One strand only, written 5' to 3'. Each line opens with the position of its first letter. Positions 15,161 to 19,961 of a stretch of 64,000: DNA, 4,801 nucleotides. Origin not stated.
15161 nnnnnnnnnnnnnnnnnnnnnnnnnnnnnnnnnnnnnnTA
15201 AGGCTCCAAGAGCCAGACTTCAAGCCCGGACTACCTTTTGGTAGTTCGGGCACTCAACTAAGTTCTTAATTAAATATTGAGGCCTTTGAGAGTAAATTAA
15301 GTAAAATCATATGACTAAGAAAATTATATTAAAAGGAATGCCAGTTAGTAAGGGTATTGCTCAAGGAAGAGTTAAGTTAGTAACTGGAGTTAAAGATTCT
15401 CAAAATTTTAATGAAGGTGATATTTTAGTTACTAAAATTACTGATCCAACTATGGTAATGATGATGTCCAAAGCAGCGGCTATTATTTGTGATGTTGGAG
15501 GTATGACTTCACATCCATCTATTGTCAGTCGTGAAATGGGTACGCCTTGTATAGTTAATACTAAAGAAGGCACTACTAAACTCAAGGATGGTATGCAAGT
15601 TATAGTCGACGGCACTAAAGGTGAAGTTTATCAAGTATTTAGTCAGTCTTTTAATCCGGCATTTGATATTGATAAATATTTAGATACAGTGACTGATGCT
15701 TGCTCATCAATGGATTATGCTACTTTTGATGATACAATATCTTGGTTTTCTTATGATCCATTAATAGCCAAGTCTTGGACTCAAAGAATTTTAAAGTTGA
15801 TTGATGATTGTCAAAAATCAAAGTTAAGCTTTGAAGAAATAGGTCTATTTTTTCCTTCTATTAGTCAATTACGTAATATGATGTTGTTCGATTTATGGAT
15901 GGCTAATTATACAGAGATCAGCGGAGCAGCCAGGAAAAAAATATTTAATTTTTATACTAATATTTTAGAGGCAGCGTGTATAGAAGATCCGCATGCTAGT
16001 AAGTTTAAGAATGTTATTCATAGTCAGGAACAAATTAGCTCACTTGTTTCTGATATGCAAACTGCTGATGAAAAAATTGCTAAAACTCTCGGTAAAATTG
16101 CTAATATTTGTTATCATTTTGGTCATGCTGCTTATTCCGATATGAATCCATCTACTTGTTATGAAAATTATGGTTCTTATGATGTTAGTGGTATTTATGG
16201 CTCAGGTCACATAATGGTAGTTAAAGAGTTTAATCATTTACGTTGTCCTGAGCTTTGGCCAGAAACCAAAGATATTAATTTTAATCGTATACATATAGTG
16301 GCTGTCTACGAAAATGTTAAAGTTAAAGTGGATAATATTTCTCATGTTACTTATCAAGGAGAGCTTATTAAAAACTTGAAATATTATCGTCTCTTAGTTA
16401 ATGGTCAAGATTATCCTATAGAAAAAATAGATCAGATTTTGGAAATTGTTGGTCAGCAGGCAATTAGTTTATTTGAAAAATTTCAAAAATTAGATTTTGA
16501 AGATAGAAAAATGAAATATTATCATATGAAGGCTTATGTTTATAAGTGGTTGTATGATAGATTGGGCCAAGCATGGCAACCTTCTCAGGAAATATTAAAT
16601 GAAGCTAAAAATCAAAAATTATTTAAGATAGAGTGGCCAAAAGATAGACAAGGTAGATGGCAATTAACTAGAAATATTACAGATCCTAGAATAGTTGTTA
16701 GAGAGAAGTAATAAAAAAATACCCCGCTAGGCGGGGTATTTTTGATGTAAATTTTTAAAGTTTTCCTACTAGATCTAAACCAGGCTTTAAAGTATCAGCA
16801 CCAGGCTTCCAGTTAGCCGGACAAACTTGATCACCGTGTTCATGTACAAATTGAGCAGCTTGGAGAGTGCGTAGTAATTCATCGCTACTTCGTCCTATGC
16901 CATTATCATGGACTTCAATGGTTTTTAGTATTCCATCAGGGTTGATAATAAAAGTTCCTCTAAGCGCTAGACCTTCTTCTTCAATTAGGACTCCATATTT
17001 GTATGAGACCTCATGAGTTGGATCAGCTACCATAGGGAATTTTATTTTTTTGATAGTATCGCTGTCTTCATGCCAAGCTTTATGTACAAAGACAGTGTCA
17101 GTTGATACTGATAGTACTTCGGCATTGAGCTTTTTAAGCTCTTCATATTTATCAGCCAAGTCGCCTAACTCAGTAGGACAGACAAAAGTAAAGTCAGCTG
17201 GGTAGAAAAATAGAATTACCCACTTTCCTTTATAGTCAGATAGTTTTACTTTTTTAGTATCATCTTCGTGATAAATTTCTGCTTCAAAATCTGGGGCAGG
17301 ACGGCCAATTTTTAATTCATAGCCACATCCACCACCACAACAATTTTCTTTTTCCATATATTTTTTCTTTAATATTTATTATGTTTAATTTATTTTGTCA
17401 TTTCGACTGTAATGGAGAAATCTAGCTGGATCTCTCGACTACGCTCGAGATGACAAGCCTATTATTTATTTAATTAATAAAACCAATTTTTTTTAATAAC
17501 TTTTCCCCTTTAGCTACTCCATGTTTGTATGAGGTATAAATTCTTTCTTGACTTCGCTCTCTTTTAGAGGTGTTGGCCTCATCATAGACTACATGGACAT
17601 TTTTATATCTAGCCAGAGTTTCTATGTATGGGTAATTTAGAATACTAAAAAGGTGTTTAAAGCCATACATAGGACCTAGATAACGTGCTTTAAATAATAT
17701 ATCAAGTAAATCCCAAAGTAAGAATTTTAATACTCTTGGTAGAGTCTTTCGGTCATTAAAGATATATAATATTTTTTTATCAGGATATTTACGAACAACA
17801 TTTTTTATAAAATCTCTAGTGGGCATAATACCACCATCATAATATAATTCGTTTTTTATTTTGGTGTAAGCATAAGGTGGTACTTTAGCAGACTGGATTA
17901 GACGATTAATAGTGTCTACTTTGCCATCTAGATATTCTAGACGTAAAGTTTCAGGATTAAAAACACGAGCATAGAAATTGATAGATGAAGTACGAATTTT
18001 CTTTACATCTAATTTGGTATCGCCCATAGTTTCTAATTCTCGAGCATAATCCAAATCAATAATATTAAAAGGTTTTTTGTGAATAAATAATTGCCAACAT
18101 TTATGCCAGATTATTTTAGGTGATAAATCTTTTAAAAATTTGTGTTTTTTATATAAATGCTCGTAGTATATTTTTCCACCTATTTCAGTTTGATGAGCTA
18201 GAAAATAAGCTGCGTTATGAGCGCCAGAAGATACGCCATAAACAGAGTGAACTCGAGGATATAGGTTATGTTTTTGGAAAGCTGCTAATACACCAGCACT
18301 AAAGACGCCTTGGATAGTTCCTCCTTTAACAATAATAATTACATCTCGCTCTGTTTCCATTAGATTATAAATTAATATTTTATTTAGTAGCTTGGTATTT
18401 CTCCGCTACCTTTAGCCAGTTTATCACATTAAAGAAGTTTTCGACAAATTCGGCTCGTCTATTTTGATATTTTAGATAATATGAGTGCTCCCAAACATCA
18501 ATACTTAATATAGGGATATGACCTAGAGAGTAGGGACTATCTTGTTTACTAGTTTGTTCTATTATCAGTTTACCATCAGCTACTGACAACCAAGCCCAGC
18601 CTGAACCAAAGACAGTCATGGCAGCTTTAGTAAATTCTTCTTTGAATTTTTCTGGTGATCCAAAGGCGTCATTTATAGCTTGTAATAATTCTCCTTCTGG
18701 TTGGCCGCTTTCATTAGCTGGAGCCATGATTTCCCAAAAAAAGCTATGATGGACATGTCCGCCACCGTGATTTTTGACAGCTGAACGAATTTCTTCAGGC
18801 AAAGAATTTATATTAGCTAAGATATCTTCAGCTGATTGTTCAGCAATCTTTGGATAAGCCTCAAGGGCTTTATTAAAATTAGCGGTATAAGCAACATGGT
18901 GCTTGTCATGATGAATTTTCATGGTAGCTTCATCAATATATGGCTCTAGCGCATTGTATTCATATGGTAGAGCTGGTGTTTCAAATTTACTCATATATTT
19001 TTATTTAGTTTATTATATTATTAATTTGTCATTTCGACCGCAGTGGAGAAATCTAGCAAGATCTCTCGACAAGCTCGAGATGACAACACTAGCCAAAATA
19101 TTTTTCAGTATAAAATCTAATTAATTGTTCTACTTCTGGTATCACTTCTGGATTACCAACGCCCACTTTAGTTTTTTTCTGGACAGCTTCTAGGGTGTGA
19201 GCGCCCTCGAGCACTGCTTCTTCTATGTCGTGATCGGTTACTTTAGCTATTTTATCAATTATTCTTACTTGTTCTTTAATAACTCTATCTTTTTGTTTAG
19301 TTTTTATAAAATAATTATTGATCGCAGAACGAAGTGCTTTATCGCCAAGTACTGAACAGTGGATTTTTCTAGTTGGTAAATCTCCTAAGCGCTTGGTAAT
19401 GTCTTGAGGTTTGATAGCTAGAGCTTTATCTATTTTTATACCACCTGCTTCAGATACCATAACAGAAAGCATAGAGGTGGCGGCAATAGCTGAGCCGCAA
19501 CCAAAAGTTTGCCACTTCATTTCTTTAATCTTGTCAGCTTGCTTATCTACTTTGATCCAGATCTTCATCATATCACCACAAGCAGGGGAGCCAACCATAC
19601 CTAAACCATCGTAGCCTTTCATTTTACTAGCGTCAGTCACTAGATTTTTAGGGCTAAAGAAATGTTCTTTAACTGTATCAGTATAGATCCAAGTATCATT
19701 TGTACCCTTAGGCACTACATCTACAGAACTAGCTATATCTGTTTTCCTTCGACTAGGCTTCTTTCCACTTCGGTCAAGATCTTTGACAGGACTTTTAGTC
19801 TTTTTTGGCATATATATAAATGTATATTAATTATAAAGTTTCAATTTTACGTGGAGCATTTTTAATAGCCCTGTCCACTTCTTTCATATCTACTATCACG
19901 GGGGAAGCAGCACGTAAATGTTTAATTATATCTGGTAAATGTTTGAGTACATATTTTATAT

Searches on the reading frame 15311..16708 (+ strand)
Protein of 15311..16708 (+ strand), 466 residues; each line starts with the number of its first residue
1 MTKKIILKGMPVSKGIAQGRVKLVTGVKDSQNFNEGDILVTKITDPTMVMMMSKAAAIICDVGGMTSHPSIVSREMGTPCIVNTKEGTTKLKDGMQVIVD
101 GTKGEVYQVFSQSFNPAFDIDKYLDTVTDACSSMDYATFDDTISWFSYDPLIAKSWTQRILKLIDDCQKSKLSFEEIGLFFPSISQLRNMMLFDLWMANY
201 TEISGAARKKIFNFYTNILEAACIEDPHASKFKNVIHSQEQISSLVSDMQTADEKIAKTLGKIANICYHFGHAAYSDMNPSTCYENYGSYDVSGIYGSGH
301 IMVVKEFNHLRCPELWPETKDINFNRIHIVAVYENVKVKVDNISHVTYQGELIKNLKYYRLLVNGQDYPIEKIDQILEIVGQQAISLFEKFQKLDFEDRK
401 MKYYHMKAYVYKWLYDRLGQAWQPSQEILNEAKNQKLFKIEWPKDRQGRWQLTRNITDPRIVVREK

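Call 84: search_protein_families(library=pfam, proteins=[window:15311-16708:+], max_evalue=0.00001)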
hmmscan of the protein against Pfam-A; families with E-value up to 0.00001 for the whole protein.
window:15311-16708:+ (466 aa): 1 family
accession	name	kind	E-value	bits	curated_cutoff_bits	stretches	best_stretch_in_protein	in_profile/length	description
PF00391.29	PEP-utilizers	-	6.1e-25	87.1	23.1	1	33-104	1-72/72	PEP-utilising enzyme, mobile domain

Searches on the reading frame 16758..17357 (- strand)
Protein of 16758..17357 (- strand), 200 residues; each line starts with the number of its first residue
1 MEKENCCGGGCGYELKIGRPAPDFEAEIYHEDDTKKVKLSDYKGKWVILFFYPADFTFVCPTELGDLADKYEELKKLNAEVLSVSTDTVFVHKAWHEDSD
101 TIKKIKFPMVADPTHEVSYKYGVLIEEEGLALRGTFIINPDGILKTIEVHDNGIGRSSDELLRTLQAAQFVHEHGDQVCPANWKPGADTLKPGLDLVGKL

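Call 84: search_protein_families(library=pfam, proteins=[window:16758-17357:-], max_evalue=0.00001)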
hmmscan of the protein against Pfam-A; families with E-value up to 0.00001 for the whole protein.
window:16758-17357:- (200 aa): 3 families
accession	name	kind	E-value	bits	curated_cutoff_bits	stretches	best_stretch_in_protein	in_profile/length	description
PF00578.27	AhpC-TSA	-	2.4e-45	153.9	26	1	17-145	1-122/124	AhpC/TSA family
PF08534.16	Redoxin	-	6.7e-21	75.1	26.6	1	17-153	2-137/148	Redoxin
PF10417.14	1-cysPrx_C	-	4.4e-08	33.4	21.1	1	167-192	1-29/41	C-terminal domain of 1-Cys peroxiredoxin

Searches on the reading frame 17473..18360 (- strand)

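Call 84: search_protein_families(library=pfam, proteins=[window:17473-18360:-], max_evalue=0.00001)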
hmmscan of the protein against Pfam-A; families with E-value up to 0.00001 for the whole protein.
window:17473-18360:- (296 aa): 1 family
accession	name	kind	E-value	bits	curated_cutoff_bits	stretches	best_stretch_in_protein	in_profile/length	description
PF01734.28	Patatin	-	3.3e-10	40.9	27.7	1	11-179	3-182/191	Patatin-like phospholipase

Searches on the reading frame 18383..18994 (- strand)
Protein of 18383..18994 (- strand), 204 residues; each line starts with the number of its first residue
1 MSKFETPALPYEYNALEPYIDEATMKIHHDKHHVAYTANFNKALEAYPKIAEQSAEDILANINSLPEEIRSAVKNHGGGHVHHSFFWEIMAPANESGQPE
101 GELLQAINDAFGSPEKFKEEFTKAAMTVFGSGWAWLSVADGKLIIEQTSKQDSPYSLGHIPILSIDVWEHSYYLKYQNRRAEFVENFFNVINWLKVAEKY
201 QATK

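Call 85: search_protein_families(library=pfam, proteins=[window:18383-18994:-], max_evalue=0.00001)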
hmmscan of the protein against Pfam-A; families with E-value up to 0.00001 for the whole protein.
window:18383-18994:- (204 aa): 2 families
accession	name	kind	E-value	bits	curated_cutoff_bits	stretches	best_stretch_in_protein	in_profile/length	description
PF02777.23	Sod_Fe_C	-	2.5e-38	130.6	20.9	1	99-198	1-101/102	Iron/manganese superoxide dismutases, C-terminal domain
PF00081.27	Sod_Fe_N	-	6e-26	91.2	27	1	3-91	1-82/82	Iron/manganese superoxide dismutases, alpha-hairpin domain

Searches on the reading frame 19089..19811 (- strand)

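Call 13: search_protein_families(library=pfam, proteins=[window:19089-19811:-])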
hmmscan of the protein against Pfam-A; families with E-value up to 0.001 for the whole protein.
window:19089-19811:- (240 aa): 2 families
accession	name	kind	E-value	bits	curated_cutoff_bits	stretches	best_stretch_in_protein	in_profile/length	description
PF01592.21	NifU_N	-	4.2e-37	127.6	22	1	43-173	2-126/127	NifU-like N terminal domain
PF04324.20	Fer2_BFD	-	1.9e-05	25.3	26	1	190-219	7-36/50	BFD-like [2Fe-2S] binding domain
